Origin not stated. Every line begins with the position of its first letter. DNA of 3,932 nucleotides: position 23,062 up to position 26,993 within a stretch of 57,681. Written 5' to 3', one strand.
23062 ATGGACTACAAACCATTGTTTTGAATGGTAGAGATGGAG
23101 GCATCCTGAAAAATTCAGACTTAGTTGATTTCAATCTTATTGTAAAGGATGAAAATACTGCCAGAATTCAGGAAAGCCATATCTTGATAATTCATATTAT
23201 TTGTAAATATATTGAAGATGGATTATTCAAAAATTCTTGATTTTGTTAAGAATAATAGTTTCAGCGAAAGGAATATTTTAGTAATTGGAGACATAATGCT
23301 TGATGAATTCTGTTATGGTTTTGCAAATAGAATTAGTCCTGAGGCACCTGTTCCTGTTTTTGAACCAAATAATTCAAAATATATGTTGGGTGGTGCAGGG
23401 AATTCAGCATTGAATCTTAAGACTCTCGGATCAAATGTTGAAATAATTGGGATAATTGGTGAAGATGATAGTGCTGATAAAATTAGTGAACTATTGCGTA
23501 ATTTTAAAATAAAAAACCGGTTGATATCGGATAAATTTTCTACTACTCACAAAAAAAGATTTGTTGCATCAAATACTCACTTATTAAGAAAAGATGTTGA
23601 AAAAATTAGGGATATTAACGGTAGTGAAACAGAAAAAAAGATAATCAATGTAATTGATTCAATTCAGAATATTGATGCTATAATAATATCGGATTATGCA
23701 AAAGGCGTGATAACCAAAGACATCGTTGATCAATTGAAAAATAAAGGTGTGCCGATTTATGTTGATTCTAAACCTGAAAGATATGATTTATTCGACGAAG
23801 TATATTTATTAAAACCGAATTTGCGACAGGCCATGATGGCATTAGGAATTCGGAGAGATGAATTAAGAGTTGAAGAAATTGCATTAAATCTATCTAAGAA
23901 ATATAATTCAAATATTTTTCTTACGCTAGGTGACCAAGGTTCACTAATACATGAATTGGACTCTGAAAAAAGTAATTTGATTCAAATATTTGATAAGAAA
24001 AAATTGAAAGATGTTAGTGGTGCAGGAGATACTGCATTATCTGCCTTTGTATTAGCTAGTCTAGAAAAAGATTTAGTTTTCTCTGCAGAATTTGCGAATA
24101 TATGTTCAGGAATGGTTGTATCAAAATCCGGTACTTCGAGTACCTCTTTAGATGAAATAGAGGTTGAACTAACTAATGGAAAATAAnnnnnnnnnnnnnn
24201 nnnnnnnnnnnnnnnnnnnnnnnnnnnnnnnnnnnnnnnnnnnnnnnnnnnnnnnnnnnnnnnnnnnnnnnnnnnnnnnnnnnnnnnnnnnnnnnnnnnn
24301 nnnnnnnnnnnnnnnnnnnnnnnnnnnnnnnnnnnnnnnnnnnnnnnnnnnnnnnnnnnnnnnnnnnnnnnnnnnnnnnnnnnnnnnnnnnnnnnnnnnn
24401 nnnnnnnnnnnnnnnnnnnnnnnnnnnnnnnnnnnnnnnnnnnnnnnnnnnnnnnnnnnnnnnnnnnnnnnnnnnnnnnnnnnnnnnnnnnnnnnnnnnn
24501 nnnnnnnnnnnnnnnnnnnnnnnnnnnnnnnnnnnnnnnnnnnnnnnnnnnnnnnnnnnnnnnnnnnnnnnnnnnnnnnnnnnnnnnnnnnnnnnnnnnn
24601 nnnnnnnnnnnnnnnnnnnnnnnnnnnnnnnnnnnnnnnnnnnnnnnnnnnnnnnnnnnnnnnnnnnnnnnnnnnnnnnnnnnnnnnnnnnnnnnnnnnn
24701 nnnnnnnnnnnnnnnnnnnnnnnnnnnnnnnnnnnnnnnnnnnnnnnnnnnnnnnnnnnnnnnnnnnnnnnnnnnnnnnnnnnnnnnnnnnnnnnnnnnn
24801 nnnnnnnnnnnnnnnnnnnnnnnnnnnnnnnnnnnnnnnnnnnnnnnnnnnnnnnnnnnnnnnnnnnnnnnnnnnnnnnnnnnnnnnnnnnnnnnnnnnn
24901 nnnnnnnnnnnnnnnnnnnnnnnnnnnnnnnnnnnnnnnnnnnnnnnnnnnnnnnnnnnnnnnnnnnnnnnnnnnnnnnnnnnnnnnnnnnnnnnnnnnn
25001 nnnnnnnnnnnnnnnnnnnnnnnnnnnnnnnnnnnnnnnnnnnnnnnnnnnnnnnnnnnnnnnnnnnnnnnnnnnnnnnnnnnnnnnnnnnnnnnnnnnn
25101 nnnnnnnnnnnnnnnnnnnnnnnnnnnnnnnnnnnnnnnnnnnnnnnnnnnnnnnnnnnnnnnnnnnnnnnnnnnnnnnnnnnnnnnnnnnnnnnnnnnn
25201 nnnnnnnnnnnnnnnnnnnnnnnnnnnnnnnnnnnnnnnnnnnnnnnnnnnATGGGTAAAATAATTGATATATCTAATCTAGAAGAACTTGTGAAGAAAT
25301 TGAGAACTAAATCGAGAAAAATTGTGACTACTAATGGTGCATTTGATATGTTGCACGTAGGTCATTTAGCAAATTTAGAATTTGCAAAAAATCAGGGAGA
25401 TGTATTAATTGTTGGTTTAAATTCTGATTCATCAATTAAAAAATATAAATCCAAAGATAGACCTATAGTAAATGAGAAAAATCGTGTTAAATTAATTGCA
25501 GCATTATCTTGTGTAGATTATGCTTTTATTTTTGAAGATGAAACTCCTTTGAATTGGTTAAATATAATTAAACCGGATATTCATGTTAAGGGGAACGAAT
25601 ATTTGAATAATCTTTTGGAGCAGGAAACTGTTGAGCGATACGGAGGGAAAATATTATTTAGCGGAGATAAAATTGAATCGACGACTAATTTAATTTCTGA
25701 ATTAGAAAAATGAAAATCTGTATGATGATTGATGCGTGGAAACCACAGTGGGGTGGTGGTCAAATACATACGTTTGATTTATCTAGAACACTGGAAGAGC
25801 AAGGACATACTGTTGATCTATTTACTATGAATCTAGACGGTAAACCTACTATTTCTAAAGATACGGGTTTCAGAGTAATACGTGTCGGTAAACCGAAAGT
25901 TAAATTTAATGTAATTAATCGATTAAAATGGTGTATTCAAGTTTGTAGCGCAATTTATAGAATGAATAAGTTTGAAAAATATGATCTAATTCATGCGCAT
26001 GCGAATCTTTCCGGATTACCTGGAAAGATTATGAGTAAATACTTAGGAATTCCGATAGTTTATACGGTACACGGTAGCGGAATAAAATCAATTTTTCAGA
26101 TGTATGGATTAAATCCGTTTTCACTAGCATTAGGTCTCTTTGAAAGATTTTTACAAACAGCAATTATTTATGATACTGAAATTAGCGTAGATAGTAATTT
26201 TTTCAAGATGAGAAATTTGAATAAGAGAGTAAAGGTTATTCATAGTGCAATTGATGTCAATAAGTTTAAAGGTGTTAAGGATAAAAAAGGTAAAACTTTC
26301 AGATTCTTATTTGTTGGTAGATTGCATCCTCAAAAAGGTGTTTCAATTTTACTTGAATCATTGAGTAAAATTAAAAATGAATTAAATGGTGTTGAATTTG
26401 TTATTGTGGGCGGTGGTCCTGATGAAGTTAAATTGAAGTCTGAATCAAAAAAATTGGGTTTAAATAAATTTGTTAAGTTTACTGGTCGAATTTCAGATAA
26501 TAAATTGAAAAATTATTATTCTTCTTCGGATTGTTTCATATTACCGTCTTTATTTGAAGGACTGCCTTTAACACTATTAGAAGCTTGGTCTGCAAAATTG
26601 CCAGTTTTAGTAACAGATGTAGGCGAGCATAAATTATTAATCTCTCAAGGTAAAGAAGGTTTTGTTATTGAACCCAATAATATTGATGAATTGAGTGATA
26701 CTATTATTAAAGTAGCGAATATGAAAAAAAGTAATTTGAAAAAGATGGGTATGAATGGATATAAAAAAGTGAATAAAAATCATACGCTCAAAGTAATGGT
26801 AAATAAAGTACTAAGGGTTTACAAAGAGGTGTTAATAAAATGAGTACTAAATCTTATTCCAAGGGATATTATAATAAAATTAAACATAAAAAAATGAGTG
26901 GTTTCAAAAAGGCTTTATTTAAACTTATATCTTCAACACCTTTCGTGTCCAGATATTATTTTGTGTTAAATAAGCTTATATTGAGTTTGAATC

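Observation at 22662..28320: Bacterial-type ADP-heptose pathway and two GT9 heptosyltransferase-like genes inside an archaeal AglB operon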

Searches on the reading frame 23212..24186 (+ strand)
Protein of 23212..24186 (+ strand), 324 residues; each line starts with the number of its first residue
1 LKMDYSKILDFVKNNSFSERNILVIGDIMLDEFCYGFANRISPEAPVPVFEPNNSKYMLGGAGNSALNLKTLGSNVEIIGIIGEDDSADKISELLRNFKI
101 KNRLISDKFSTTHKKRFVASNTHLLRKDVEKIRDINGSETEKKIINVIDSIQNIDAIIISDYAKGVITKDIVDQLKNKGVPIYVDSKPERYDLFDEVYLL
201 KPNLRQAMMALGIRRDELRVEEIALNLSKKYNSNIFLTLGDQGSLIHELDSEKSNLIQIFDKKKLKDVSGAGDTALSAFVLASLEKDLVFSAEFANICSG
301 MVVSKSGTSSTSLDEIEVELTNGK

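Call 3: search_protein_families(library=pfam, proteins=[window:23212-24186:+], max_evalue=0.01)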
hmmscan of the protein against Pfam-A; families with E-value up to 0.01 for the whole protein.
window:23212-24186:+ (324 aa): 1 family
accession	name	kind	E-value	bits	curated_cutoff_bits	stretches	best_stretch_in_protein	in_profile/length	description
PF00294.29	PfkB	-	5.8e-32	111.7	25.8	1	21-311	3-298/302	pfkB family carbohydrate kinase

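Call 4: search_protein_families(library=ncbifam, proteins=[window:23212-24186:+], max_evalue=0.01)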
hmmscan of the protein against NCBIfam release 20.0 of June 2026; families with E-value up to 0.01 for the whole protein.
window:23212-24186:+ (324 aa): 16 families
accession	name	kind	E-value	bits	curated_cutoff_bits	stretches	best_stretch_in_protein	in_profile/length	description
TIGR02198.1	rfaE_dom_I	equivalog_domain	2.7e-76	256.7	345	1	15-318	3-312/315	D-glycero-beta-D-manno-heptose-7-phosphate kinase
NF008454.0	PRK11316.1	equivalog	7.6e-59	199.5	521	1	14-320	5-312/475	bifunctional D-glycero-beta-D-manno-heptose-7-phosphate kinase/D-glycero-beta-D-manno-heptose 1-phosphate adenylyltransferase HldE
TIGR02152.1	D_ribokin_bact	equivalog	4.7e-20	72.1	299.65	1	22-315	1-293/298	ribokinase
TIGR03168.1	1-PFK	subfamily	1.9e-13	50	216.4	1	54-317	29-296/305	hexose kinase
TIGR03828.1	pfkB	equivalog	8.8e-13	47.9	292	1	54-317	29-296/305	1-phosphofructokinase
NF008353.0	PRK11142.1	equivalog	1e-10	41.6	341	1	56-310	35-291/307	ribokinase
TIGR04382.1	myo_inos_iolC_N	equivalog_domain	9.6e-10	38.2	300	1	221-312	209-299/309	5-dehydro-2-deoxygluconokinase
NF041320.1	pfkB_Halo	equivalog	9e-09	35.2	400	1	53-318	30-292/302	1-phosphofructokinase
NF053626.1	RibKinHalex1628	equivalog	2.4e-07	30.5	330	1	60-316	39-287/293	ATP-dependent ribose-1-phosphate kinase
NF007068.0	PRK09513.1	equivalog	1.3e-06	27.8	432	1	60-314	40-297/312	1-phosphofructokinase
NF007321.0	PRK09813.1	equivalog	2e-06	27.5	247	1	47-285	12-236/261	fructoselysine 6-kinase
NF041134.1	R1P_kin_Thcocales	equivalog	2.2e-06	27.3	500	1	58-314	35-276/291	ADP-dependent ribose-1-phosphate kinase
NF007416.0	PRK09954.1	equivalog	0.00025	20.1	561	1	24-303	62-340/362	sugar kinase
NF047869.1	myo_kin_aldol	exception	0.00055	18.4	600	1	264-317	272-326/586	bifunctional 5-dehydro-2-deoxygluconokinase/5-dehydro-2-deoxyphosphogluconate aldolase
NF041332.1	KDG_KDGal_kin_Halo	equivalog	0.0016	17.9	440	1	191-289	184-277/320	bifunctional 2-dehydro-3-deoxygluconokinase/2-dehydro-3-deoxygalactonokinase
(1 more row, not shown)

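Call 50: search_solved_structures(query=window:23218-24186:+, max_evalue=0.00001, show_alignments=1)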
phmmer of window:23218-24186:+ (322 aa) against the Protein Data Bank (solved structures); distinct sequences matched with E-value up to 0.00001: 1.
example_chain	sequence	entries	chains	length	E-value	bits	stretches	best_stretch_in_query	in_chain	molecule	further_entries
4e84_A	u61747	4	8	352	5.3e-32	114.5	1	14-314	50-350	D-beta-D-heptose 7-phosphate kinase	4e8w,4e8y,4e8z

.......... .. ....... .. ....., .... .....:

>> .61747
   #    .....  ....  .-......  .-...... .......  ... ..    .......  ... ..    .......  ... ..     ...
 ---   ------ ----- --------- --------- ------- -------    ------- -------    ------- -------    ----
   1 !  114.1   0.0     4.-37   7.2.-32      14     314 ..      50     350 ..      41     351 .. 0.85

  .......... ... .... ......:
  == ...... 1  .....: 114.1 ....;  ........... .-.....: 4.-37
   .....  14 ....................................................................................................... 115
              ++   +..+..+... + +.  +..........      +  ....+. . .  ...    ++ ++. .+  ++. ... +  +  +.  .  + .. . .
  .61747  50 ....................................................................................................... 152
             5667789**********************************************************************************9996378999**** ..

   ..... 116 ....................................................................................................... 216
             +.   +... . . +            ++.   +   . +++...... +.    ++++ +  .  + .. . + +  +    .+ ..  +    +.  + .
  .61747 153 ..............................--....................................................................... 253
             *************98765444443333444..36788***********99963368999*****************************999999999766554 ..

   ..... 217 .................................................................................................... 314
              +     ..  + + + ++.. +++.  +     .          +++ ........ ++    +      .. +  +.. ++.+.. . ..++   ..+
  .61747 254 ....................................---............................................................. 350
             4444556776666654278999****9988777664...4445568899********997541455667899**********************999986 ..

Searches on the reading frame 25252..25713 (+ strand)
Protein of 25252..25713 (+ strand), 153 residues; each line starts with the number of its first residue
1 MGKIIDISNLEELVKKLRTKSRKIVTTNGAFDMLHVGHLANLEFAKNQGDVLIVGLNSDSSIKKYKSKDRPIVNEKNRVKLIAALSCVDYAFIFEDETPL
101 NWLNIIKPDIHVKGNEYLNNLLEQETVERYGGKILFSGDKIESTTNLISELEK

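Call 3: search_protein_families(library=pfam, proteins=[window:25252-25713:+], max_evalue=0.01)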
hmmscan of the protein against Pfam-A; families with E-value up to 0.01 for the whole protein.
window:25252-25713:+ (153 aa): 1 family
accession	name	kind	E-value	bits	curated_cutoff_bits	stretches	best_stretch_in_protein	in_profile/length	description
PF01467.32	CTP_transf_like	-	6.7e-19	68.8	21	1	27-131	2-103/133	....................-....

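Call 4: search_protein_families(library=ncbifam, proteins=[window:25252-25713:+], max_evalue=0.01)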
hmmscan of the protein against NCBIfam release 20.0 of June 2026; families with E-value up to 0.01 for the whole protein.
window:25252-25713:+ (153 aa): 10 families
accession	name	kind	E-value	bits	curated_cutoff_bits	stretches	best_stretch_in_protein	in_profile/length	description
TIGR02199.1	rfaE_dom_II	equivalog_domain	4.8e-46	156.2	181.5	1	13-152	2-143/144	D-glycero-beta-D-manno-heptose 1-phosphate adenylyltransferase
NF008454.0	PRK11316.1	equivalog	5.5e-37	127.5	521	1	4-152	322-472/475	bifunctional D-glycero-beta-D-manno-heptose-7-phosphate kinase/D-glycero-beta-D-manno-heptose 1-phosphate adenylyltransferase HldE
TIGR00125.1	cyt_tran_rel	domain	8.2e-15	54.7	27.7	1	24-89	1-63/65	adenylyltransferase/cytidyltransferase family protein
TIGR01518.1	g3p_cytidyltrns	equivalog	1.2e-08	35.1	165.4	1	25-105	1-78/125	glycerol-3-phosphate cytidylyltransferase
NF001985.0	PRK00777.1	subfamily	1.4e-08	35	104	1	25-82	7-62/157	pantetheine-phosphate adenylyltransferase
NF041124.1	CoaD_Thcocales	equivalog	1.1e-06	28.6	290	1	19-82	2-64/156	phosphopantetheine adenylyltransferase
NF002250.0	PRK01170.1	subfamily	4.6e-06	26.3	489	1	24-80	2-56/322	bifunctional pantetheine-phosphate adenylyltransferase/NTP phosphatase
NF005518.0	PRK07143.1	equivalog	1e-05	25.1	232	1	20-95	13-88/281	hypothetical protein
NF004162.0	PRK05627.1-5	equivalog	1.9e-05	24.2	241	1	21-98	12-90/304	bifunctional riboflavin kinase/FAD synthetase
NF045965.1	RibF_rel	equivalog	8.7e-05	22.1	200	1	27-96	17-91/279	FAD synthase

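Call 49: search_solved_structures(query=window:25252-25713:+, max_evalue=0.00001, show_alignments=2)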
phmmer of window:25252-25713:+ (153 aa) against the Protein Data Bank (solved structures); distinct sequences matched with E-value up to 0.00001: 7.
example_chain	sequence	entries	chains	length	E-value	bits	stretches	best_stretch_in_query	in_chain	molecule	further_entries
5x9q_A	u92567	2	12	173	2.7e-25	92.2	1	22-149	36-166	Putative cytidylyltransferase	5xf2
3elb_A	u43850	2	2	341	7.8e-18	68.1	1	25-126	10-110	Ethanolamine-phosphate cytidylyltransferase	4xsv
3glv_A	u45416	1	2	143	1.2e-09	41.5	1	26-116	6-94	Lipopolysaccharide core biosynthesis protein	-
9hsg_A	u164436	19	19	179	4.4e-06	30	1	18-76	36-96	choline-phosphate cytidylyltransferase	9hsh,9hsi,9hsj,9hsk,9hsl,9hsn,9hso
9hsm_A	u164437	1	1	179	4.4e-06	30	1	18-76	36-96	choline-phosphate cytidylyltransferase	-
4zcp_A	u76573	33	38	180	4.5e-06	29.9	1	18-76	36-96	Cholinephosphate cytidylyltransferase | Choline-phosphate cytidylyltransferase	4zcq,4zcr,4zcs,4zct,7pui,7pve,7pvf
1coz_A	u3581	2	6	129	7e-06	29.3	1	24-68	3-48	PROTEIN (GLYCEROL-3-PHOSPHATE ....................) | glycerol-3-phosphate cytidylyltransferase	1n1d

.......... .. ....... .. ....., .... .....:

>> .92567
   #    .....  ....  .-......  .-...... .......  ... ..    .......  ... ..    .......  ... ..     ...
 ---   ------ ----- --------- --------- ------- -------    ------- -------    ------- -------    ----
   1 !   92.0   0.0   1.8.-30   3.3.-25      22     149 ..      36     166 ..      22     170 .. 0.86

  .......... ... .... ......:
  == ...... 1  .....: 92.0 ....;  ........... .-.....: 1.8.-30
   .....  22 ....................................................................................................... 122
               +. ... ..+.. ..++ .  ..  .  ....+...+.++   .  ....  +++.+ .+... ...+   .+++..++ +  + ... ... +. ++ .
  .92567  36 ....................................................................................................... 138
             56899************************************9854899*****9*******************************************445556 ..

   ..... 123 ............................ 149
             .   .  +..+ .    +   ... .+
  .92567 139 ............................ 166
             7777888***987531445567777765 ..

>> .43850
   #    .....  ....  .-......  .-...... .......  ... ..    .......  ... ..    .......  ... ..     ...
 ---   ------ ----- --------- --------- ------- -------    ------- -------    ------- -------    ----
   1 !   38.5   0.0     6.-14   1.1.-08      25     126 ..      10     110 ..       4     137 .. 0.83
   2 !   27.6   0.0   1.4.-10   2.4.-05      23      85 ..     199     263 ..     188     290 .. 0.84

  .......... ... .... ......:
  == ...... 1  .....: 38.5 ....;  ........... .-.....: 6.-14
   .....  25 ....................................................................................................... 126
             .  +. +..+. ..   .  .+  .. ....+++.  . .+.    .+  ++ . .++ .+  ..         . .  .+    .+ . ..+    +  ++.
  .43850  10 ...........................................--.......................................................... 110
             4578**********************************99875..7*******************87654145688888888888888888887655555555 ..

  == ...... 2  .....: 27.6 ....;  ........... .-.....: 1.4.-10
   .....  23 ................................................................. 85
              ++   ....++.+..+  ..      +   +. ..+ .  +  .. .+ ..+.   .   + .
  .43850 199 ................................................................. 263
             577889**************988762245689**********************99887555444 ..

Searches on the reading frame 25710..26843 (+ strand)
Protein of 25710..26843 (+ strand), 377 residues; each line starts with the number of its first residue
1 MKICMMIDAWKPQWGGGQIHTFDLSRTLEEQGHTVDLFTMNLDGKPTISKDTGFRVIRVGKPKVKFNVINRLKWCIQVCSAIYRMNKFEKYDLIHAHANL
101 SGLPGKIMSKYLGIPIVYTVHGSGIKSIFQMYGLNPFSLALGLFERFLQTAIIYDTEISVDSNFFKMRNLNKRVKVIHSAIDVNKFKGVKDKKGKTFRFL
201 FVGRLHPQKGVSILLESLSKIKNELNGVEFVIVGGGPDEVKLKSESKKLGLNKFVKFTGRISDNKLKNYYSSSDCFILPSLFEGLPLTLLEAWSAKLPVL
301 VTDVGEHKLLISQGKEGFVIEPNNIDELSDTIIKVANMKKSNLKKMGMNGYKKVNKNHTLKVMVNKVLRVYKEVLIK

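Call 3: search_protein_families(library=pfam, proteins=[window:25710-26843:+], max_evalue=0.01)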
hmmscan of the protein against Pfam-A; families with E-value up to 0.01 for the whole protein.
window:25710-26843:+ (377 aa): 8 families
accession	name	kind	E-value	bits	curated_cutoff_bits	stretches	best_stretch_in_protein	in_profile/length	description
PF00534.26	Glycos_transf_1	-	1.9e-42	145.1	26.4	1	185-352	4-171/172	Glycosyl transferases group 1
PF13692.12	Glyco_trans_1_4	-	7.4e-36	124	27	1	198-336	3-140/142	Glycosyl transferases group 1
PF13439.12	Glyco_transf_4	-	1.8e-17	64.3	28.5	1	14-183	1-168/170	Glycosyltransferase Family 4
PF13477.12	Glyco_trans_4_2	-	9e-14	52.3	23.4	1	17-125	9-111/139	Glycosyl transferase 4-like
PF13579.12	Glyco_trans_4_4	-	1.1e-10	42.5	29.7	1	15-125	1-106/158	Glycosyl transferase 4-like domain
PF20706.3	GT4-conflict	-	5.7e-09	35.9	26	1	189-303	190-312/385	Family 4 Glycosyltransferase in conflict systems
PF13524.12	Glyco_trans_1_2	-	6.3e-06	26.6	25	1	219-367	7-142/144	Glycosyl transferase-like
PF08323.17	Glyco_transf_5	-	0.0098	16.1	22.7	0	75-133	115-178/239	Starch synthase catalytic domain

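Call 4: search_protein_families(library=ncbifam, proteins=[window:25710-26843:+], max_evalue=0.01)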
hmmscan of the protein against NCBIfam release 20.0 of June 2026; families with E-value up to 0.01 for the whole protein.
window:25710-26843:+ (377 aa): 47 families (the best 25 are shown)
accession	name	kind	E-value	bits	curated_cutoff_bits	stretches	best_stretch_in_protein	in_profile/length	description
NF047684.1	TeichurnBiosyTuaC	equivalog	1e-34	120.2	550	1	90-375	108-390/391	teichuronic acid biosynthesis protein TuaC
TIGR03088.1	stp2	hypoth_equivalog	3.8e-34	118.3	409.05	1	59-375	49-374/374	TIGR03088 family PEP-CTERM/XrtA system glycosyltransferase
TIGR04063.1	stp3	hypoth_equivalog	7.9e-31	107.3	442.05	2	172-375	180-396/397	TIGR04063 family PEP-CTERM/XrtA system glycosyltransferase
TIGR03999.1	thiol_BshA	equivalog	1.7e-29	102.9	273.7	1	12-375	9-374/375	N-acetyl-alpha-D-glucosaminyl L-malate synthase BshA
NF041876.1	EPS_EpsE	equivalog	2.7e-28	99.3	400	1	169-361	183-383/389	exopolysaccharide biosynthesis GT4 family glycosyltransferase EpsE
NF049988.1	MGlcDAGSynMgs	equivalog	3e-27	96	400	2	174-375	191-388/398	alpha-monoglucosyldiacylglycerol synthase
TIGR03449.1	mycothiol_MshA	equivalog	1.4e-25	90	462.5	1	15-375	21-404/406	D-inositol-3-phosphate glycosyltransferase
TIGR02149.1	glgA_Coryne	subfamily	3.6e-25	88.9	302.4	1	172-375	169-391/391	glycogen synthase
NF046085.1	XrtY_assoc_Gly1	equivalog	1.1e-21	77.2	400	1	1-375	1-385/387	XrtY-associated glycosyltransferase XYAG1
NF007396.0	PRK09922.1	equivalog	2.4e-21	76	385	1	172-345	158-333/361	lipopolysaccharide 1,6-galactosyltransferase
NF038295.1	EPS_HpsP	equivalog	1.1e-20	74.1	550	1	196-374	207-387/388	hormogonium polysaccharide biosynthesis glycosyltransferase HpsP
TIGR04047.1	MSMEG_0565_glyc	hypoth_equivalog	2.9e-20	72.7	259.85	2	198-372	195-372/373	MSMEG_0565 family glycosyltransferase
NF038229.1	Glyco4_Geo_Pelo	equivalog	6.3e-20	71.5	400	1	90-375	55-337/338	GPMC system family 4 glycosyltransferase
NF041010.1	glycosy_Agl16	equivalog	1.8e-19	69.8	575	1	170-374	154-351/352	glycosylation protein Agl16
NF050056.1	ProtGlycPglH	equivalog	4.5e-19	68.8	600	1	161-374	148-353/354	GalNAc-alpha-(1->4)-GalNAc-alpha-(1->3)-diNAcBac-PP-undecaprenol alpha-1,4-N-acetyl-D-galactosaminyltransferase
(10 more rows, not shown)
